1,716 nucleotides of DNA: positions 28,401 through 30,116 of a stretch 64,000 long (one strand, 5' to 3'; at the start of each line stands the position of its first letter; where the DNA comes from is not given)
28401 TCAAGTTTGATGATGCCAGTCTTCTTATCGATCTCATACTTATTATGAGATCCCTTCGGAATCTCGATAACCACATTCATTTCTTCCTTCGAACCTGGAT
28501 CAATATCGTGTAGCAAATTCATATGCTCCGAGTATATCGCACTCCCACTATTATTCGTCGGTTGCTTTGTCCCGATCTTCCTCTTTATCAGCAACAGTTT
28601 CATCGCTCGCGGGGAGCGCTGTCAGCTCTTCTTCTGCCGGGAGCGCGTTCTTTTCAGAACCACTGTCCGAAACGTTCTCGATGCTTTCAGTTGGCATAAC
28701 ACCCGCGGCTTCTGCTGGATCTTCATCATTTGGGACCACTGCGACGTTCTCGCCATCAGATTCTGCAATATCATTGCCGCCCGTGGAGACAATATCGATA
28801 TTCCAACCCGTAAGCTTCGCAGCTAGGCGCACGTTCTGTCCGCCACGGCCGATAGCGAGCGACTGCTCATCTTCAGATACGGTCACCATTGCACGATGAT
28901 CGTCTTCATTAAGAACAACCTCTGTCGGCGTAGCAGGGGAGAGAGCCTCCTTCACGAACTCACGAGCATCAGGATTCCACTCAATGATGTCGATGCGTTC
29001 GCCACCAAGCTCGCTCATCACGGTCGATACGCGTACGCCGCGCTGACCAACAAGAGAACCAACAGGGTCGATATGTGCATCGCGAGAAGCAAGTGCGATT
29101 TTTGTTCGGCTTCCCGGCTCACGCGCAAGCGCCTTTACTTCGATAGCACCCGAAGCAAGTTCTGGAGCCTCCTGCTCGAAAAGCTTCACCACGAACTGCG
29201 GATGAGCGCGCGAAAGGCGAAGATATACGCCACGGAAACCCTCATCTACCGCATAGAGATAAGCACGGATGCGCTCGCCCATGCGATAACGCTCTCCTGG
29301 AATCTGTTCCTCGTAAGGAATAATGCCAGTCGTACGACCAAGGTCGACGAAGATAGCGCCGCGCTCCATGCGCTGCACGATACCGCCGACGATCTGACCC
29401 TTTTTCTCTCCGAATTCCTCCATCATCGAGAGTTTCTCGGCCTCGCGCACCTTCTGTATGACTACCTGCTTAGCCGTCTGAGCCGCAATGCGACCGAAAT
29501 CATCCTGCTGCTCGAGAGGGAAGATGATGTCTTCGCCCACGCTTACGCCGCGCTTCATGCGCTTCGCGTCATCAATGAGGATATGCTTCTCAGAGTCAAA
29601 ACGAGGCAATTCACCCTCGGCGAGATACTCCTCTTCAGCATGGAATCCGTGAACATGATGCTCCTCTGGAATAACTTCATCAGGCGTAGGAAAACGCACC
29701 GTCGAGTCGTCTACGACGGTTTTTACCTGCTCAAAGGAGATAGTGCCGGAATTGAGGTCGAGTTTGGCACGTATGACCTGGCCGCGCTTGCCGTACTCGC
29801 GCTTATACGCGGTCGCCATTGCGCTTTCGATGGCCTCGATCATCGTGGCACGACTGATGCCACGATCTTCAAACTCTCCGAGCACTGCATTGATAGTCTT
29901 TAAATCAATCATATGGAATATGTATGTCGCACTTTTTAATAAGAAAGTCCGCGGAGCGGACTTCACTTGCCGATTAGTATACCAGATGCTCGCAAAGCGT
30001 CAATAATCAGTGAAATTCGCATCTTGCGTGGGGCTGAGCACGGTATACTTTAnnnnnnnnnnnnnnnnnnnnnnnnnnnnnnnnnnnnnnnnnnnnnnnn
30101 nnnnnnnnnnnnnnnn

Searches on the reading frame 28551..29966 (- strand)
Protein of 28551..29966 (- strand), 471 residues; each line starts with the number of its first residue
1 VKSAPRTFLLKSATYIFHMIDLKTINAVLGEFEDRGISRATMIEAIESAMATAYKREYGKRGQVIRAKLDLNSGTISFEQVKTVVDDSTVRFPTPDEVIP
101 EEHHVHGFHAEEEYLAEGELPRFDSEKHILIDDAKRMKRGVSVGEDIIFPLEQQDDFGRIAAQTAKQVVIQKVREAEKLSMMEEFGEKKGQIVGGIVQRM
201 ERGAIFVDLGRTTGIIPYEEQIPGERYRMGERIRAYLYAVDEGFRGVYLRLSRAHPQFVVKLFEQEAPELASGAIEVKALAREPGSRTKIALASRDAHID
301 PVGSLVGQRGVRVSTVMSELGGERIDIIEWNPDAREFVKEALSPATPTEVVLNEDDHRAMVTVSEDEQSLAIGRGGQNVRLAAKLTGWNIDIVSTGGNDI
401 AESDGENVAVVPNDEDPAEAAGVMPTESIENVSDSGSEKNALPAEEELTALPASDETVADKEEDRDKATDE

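Call 114: search_protein_families(library=pfam, proteins=[window:28551-29966:-], max_evalue=0.001)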
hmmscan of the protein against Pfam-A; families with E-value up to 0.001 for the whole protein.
window:28551-29966:- (471 aa): 5 families
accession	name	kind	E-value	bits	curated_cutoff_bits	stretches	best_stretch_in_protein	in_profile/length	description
PF13184.12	KH_5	-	1.9e-28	98.8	27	1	284-350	1-67/69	NusA-like KH domain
PF08529.16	NusA_N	-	2.5e-26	92.7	23.8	1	33-178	11-118/119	NusA N-terminal domain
PF00575.29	S1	-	4.4e-09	37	22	1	188-245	3-67/74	S1 RNA binding domain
PF23095.1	KH_NusA_C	-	0.00039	20.9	34.2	1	359-392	1-34/59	Transcription termination/antitermination protein NusA, KH domain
PF07650.23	KH_2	-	0.0004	20.6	22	0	335-385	3-53/78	KH domain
